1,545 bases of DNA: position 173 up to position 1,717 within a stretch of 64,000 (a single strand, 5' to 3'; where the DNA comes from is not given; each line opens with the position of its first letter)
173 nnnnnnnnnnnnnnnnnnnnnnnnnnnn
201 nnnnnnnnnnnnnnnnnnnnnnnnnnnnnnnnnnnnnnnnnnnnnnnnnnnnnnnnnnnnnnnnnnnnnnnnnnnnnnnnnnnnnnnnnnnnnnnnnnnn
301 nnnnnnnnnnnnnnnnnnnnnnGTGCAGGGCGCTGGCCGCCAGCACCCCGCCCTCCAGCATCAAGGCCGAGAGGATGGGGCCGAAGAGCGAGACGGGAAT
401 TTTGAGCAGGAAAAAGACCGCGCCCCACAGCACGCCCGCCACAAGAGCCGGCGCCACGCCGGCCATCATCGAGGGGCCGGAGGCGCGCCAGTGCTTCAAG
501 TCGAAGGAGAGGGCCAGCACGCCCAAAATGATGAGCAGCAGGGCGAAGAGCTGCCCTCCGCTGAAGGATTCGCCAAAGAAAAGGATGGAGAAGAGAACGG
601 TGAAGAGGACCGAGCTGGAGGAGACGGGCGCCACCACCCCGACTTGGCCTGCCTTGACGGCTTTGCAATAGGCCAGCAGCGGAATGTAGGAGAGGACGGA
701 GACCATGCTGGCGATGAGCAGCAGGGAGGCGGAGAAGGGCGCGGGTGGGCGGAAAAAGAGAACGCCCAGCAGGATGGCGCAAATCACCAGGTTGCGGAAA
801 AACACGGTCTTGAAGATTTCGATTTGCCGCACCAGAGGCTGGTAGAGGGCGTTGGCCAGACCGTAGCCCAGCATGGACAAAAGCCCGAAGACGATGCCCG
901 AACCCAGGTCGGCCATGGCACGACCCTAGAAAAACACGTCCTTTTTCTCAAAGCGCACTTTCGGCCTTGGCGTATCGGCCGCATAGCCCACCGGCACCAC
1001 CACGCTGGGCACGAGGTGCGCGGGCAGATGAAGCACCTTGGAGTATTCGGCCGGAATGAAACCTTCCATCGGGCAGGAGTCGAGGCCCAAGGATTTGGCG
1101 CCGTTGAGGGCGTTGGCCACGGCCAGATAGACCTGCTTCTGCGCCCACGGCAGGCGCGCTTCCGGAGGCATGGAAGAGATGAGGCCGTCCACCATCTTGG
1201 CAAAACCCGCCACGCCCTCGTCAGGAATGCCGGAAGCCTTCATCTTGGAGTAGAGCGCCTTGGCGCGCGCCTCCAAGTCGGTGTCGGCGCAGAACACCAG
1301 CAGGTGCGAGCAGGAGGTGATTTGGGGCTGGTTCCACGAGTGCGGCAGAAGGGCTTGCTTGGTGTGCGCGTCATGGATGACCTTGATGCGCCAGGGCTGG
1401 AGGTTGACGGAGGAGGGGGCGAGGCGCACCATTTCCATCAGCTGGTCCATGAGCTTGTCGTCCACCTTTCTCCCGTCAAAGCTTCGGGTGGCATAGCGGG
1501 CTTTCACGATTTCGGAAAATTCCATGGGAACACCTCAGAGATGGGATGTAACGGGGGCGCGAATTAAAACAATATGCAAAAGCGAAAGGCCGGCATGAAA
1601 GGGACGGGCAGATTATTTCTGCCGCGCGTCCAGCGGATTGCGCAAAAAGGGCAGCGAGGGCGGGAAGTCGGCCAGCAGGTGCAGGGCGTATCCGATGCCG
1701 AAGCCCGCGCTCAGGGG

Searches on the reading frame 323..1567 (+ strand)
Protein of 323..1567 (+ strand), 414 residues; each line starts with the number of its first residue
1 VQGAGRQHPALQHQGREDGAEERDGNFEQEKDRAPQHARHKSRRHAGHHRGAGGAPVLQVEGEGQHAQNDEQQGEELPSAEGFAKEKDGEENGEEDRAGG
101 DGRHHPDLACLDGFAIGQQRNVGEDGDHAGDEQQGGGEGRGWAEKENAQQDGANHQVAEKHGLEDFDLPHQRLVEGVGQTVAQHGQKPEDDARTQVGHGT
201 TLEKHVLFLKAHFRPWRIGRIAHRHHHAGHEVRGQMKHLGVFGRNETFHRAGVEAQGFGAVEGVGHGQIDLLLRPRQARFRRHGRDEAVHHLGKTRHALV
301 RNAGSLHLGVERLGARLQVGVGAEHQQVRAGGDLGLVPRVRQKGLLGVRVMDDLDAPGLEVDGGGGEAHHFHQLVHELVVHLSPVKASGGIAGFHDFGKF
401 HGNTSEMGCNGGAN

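Call 12: search_protein_families(library=pfam, proteins=[window:323-1567:+], max_evalue=0.0001)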
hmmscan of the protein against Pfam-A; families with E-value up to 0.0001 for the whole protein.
window:323-1567:+ (414 aa): 0 families
